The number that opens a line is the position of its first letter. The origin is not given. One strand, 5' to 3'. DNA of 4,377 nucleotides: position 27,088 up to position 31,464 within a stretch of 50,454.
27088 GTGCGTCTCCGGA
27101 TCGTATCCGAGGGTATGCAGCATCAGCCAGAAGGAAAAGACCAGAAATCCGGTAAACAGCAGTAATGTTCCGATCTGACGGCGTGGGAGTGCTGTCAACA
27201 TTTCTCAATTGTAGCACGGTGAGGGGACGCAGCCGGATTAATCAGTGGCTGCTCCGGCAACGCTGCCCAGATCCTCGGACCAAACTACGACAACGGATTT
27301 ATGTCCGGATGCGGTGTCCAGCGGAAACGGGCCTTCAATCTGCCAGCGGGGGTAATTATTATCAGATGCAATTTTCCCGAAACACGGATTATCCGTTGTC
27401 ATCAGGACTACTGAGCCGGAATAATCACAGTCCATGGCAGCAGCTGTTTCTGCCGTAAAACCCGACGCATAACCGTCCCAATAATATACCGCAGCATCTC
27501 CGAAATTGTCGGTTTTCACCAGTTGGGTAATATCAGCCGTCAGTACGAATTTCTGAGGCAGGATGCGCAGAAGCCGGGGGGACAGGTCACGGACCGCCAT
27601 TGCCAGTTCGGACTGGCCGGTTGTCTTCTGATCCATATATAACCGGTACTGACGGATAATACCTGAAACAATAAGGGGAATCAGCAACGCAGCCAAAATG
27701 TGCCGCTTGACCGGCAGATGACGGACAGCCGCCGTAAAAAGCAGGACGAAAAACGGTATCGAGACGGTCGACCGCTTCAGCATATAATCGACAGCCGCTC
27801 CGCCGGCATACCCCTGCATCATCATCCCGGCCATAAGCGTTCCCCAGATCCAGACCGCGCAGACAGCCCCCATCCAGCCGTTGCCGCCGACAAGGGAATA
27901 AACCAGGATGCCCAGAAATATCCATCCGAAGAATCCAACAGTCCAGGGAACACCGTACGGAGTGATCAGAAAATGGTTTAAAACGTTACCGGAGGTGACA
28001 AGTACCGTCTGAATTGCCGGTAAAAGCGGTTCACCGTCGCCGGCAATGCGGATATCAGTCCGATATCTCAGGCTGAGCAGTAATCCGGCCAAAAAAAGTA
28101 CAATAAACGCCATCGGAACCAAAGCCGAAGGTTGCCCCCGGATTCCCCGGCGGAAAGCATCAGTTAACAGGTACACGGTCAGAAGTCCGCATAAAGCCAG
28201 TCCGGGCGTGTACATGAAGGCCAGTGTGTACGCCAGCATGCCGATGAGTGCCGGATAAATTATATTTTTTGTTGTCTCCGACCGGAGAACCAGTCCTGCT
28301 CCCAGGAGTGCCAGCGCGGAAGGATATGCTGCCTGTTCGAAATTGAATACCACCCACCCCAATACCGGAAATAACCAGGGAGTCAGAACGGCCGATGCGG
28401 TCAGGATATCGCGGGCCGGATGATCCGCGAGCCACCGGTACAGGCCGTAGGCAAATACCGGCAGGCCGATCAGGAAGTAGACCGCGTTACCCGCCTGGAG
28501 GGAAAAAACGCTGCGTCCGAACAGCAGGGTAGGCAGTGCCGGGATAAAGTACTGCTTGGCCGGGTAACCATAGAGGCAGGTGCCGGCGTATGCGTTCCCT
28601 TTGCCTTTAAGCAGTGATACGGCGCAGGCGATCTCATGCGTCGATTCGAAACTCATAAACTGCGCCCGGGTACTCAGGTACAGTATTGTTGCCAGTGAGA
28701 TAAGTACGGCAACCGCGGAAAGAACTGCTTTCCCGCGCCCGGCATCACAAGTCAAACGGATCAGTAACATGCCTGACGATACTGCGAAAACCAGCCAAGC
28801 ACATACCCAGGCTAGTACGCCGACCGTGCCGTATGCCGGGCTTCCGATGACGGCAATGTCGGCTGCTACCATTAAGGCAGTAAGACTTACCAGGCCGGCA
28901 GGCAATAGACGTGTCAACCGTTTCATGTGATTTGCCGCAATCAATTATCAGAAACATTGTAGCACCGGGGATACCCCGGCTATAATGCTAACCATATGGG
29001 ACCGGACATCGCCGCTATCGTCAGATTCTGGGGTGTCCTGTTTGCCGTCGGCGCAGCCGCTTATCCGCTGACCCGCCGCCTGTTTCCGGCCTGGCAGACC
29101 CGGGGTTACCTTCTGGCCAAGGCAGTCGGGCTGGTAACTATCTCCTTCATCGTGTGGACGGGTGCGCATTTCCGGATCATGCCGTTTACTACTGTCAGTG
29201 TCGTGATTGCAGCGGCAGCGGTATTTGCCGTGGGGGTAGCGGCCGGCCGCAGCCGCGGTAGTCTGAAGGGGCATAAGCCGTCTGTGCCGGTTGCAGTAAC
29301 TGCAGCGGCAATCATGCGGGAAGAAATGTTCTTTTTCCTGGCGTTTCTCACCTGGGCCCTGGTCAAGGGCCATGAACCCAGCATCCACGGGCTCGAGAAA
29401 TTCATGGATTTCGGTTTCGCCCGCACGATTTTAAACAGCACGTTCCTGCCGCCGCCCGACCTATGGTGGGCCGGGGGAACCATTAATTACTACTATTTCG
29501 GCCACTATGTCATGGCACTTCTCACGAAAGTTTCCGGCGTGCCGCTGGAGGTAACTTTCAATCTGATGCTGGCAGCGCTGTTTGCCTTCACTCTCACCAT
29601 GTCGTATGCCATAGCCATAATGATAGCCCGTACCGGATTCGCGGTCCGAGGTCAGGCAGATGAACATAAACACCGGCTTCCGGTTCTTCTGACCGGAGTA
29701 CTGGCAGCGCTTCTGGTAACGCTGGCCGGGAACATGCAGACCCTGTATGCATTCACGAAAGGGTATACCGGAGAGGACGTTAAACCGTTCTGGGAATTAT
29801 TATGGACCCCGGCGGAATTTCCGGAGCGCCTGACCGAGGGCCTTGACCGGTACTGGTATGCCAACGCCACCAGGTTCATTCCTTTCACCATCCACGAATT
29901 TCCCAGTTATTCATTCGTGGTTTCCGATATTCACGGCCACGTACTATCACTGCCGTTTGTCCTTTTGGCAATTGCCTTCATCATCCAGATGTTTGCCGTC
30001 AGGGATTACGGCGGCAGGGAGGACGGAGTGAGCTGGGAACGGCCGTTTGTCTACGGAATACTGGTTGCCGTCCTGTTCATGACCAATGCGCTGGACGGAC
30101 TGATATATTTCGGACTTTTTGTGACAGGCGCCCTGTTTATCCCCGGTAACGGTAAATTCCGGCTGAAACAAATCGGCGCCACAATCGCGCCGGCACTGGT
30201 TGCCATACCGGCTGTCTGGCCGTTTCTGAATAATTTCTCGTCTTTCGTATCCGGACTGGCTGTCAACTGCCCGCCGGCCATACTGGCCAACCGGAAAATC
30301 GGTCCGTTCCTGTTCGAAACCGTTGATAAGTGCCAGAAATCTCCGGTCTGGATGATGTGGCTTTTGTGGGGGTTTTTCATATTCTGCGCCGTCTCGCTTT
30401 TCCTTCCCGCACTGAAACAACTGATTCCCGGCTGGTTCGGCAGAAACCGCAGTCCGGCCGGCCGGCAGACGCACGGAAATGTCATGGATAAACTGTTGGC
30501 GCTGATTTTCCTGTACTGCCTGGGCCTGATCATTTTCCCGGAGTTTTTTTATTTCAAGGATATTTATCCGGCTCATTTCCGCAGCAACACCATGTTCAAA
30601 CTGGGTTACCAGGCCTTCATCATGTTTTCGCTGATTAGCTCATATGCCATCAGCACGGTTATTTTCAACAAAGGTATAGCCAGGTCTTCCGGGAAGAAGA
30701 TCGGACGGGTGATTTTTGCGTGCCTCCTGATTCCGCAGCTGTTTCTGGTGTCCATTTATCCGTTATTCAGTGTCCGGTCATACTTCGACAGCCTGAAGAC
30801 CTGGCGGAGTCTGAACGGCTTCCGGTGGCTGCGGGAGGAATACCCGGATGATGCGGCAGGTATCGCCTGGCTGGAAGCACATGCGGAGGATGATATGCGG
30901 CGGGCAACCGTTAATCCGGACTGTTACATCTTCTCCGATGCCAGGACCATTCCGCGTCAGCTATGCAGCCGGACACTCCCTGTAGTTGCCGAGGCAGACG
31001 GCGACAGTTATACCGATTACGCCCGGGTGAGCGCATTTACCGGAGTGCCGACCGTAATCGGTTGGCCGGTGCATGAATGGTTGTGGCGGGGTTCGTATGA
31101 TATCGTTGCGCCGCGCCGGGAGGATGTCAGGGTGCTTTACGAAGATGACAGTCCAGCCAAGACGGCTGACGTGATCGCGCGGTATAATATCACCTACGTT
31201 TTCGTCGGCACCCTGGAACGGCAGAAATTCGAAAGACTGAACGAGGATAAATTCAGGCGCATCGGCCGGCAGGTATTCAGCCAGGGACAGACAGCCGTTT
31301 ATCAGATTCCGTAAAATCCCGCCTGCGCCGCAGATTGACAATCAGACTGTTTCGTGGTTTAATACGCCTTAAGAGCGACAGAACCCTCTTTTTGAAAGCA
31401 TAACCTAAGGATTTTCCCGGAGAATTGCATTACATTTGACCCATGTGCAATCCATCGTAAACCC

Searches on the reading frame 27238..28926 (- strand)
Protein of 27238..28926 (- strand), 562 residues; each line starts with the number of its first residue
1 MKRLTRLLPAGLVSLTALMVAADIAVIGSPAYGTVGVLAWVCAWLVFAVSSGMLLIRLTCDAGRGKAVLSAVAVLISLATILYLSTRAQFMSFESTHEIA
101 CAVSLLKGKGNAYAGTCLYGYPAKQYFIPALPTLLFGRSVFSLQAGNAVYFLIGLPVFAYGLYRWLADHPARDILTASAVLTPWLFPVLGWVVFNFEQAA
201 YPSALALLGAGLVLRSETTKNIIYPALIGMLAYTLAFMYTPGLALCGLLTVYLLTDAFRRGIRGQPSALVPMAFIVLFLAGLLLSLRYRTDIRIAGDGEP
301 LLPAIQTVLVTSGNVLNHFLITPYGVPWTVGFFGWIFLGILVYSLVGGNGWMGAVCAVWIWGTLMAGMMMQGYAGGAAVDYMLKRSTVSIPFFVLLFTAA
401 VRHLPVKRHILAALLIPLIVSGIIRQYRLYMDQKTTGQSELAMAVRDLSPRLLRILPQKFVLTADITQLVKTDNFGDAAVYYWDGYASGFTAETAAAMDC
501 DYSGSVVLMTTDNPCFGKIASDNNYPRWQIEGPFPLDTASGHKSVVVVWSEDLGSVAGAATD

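Call 4: search_protein_families(library=pfam, proteins=[window:27238-28926:-], max_evalue=0.01)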
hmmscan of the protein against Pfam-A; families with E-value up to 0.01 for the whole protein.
window:27238-28926:- (562 aa): 0 families

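Call 9: search_protein_families(library=ncbifam, proteins=[window:27238-28926:-], max_evalue=1)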
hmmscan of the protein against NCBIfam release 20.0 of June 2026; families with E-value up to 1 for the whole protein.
window:27238-28926:- (562 aa): 0 families

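Call 26: search_protein_representatives(protein=window:27238-28926:-)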
Query: 562 residues. Proteins with E-value up to 0.001 (for the whole library): 310; up to 1e-10: 226; up to 1e-30: 68. The best 150 are listed.
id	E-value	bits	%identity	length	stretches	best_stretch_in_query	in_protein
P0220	0.0e+00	1211.6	100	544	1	19-562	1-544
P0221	1.3e-59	218.8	32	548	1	16-489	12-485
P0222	5.4e-59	216.8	33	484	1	69-519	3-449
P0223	2.9e-47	178.1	30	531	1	20-452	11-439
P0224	7.6e-45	170.1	29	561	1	19-444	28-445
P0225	3.8e-43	164.5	30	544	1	20-452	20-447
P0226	1.5e-42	162.6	26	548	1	14-522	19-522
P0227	1.7e-41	159.0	29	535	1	17-403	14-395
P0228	1.9e-41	158.9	26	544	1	15-489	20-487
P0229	1.0e-40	156.5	33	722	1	12-414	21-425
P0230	1.4e-40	156.1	26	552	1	15-504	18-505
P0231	1.4e-40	156.0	27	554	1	14-484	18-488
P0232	9.4e-40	153.3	30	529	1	13-439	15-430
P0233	1.2e-39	153.0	31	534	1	1-428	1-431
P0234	3.8e-39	151.3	29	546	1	16-430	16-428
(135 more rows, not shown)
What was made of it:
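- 27238..28926 (-): C7, remote PMT_2-like GT-C (562 aa). 310 representative relatives (call 26).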

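Call 65: search_protein_families(library=pfam, alignment_id=A6, max_evalue=0.1)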
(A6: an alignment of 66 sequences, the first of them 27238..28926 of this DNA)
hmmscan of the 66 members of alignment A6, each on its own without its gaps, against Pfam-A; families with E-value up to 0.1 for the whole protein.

A. member 1, window:27238-28926:- (562 aa): 0 families

B. families by the number of members that match (of 66 scanned): 11 families
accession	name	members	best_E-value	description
PF13231.12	PMT_2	2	0.0022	Dolichyl-phosphate-mannose-protein mannosyltransferase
PF15932.10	DUF4748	1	0.00031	Domain of unknown function (DUF4748)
PF04932.20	Wzy_C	1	0.00056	O-Antigen ligase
PF15055.12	DMAC1_Dmo2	1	0.0022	DMAC1/Dmo2-like domain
PF11028.14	TMEM260-like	1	0.014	Protein O-mannosyl-transferase TMEM260-like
PF14897.12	EpsG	1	0.016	EpsG family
PF20176.3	DUF6541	1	0.03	Family of unknown function (DUF6541)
PF03647.18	Tmemb_14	1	0.036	Transmembrane proteins 14C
PF09174.15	Maf1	1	0.05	Maf1 regulator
PF13567.11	DUF4131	1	0.063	Domain of unknown function (DUF4131)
PF00432.27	Prenyltrans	1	0.076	Prenyltransferase alpha-alpha toroid domain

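Call 66: search_solved_structures(query=A6, max_evalue=10)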
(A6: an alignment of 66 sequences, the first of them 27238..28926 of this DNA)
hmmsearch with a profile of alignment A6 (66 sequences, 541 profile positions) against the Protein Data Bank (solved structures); distinct sequences matched with E-value up to 10: 2.
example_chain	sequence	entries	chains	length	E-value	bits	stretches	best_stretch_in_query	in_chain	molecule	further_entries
7jgu_A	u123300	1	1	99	0.92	11.1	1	434-484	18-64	Fibronectin type-III domain-containing protein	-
3j6d_a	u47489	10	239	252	2.5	9.6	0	349-374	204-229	Pathogenicity 1 island effector protein | Lipoprotein PrgK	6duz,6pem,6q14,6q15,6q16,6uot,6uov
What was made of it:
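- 27238..28926 (-): No Pfam or PDB hit (calls 4, 65, 66).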

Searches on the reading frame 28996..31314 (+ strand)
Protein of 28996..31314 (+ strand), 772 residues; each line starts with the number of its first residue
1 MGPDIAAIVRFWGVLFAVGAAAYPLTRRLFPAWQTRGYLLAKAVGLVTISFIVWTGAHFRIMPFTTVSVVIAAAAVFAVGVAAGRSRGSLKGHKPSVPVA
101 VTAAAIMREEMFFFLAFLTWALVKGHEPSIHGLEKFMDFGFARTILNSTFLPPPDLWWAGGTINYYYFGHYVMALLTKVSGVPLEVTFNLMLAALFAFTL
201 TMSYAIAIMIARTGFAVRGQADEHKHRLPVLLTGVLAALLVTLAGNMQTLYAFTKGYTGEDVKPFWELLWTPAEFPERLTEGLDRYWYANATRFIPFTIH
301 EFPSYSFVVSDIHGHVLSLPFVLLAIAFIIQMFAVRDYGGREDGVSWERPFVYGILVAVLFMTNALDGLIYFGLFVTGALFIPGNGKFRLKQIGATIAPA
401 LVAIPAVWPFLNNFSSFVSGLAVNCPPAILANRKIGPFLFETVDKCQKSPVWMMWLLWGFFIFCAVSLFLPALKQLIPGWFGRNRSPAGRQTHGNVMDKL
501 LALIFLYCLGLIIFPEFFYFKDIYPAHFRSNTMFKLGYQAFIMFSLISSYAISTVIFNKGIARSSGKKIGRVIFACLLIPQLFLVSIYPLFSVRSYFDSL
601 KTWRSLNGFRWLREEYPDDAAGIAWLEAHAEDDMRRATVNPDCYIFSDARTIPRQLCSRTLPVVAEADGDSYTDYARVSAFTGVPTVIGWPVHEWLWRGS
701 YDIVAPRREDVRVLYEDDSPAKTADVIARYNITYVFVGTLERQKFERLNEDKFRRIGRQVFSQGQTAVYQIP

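Call 5: search_protein_families(library=pfam, proteins=[window:28996-31314:+], max_evalue=0.01)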
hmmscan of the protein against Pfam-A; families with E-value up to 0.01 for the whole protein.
window:28996-31314:+ (772 aa): 1 family
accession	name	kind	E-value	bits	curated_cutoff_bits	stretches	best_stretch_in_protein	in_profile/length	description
PF10060.15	DUF2298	-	3.3e-90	303.8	27.8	2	49-475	2-389/488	Uncharacterized membrane protein (DUF2298)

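Call 10: search_protein_families(library=ncbifam, proteins=[window:28996-31314:+], max_evalue=1)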
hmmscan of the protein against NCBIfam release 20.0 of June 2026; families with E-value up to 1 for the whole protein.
window:28996-31314:+ (772 aa): 1 family
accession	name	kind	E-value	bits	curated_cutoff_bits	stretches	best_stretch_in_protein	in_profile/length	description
TIGR03662.1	Chlor_Arch_YYY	subfamily_domain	2.4e-131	439.7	300.25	1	5-771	2-726/727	chlor_Arch_YYY domain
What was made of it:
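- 28996..31314 (+): C8, DUF2298 / Chlor_Arch_YYY protein (772 aa). Pfam DUF2298 3.3e-90; TIGR03662 2.4e-131 (calls 5, 10).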

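Call 12: find_related_loci(query=window:28996-31314:+, collection=genome_contigs, flank=10000)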
Query window:28996-31314:+ (772 aa) in genome_contigs; peptide patterns used: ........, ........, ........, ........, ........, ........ (x = any residue, [..] = any of these).
599 stretches matched a pattern (row limit reached: there are more); 539 encode a relative of the query (tblastn E <= 1e-3); the best 80 are kept; 80 distinct loci.
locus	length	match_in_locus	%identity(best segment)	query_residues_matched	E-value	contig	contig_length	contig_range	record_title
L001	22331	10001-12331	51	1-771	0e+0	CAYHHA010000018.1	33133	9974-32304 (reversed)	MAG TPA_asm: uncultured Gammaproteobacteria bacterium isolate ERP119702_co3_129 genome assembly, contig: NODE_711_length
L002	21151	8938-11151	51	4-771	0e+0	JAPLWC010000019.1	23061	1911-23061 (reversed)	MAG: Candidatus Gottesmanbacteria bacterium isolate LacPavin_0920_SED3_MAG_47_8 LacPavin_0920_SED3_scaffold_3072996, who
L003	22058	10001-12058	53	1-771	0e+0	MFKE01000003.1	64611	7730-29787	MAG: Candidatus Gottesmanbacteria bacterium RIFOXYB1_FULL_47_11 rifoxyb1_full_scaffold_1060, whole genome shotgun sequen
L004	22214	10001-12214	50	1-771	0e+0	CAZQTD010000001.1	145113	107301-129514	MAG TPA_asm: uncultured Gammaproteobacteria bacterium isolate binchicken_co58_20 genome assembly, contig: NODE_91_length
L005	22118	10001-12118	51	4-771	0e+0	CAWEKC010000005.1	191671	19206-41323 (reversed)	MAG: Candidatus Gottesmanbacteria bacterium isolate MFD05942.bin.1.195 genome assembly, contig: contig_76669, whole geno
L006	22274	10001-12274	51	1-771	0e+0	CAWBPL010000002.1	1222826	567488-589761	MAG: Candidatus Gottesmanbacteria bacterium isolate MFD01476.bin.2.135 genome assembly, contig: contig_74641, whole geno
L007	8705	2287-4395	51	1-771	0e+0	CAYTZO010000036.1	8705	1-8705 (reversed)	MAG TPA_asm: uncultured Gammaproteobacteria bacterium isolate SRP093762_co1_179 genome assembly, contig: NODE_4545_lengt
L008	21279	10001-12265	50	1-771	0e+0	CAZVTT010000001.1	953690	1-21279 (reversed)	MAG TPA_asm: uncultured Gammaproteobacteria bacterium isolate SRP292972_co1_32 genome assembly, contig: NODE_3_length_95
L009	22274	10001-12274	50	1-771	0e+0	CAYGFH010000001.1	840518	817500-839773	MAG TPA_asm: uncultured Gammaproteobacteria bacterium isolate ERP113451_co1_294 genome assembly, contig: NODE_1_length_8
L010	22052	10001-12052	50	2-771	0e+0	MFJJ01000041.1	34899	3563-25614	MAG: Candidatus Gottesmanbacteria bacterium RIFCSPHIGHO2_01_FULL_46_14 rifcsphigho2_01_scaffold_3852, whole genome shotg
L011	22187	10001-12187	50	4-770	0e+0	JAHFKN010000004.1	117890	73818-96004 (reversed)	MAG: Candidatus Gottesmanbacteria bacterium isolate nzgw410 NODE_124_length_117891_cov_18.801639, whole genome shotgun s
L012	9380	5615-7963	48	1-771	0e+0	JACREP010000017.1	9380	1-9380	MAG: Candidatus Gottesmanbacteria bacterium isolate NC_groundwater_1702_Pr3_B-0.1um_50_12 SR-2_scaffold_141_356093, whol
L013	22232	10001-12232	50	1-771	0e+0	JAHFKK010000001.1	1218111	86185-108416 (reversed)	MAG: Candidatus Gottesmanbacteria bacterium isolate nzgw408 NODE_1_length_1218112_cov_6.992134, whole genome shotgun seq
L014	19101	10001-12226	49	1-771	0e+0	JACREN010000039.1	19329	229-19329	MAG: Candidatus Gottesmanbacteria bacterium isolate NC_groundwater_1700_Pr3_B-0.1um_46_16 SR-2_scaffold_141_2922221, who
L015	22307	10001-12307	47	4-771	0e+0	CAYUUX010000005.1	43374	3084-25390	MAG TPA_asm: uncultured Gammaproteobacteria bacterium isolate binchicken_co22_244 genome assembly, contig: NODE_917_leng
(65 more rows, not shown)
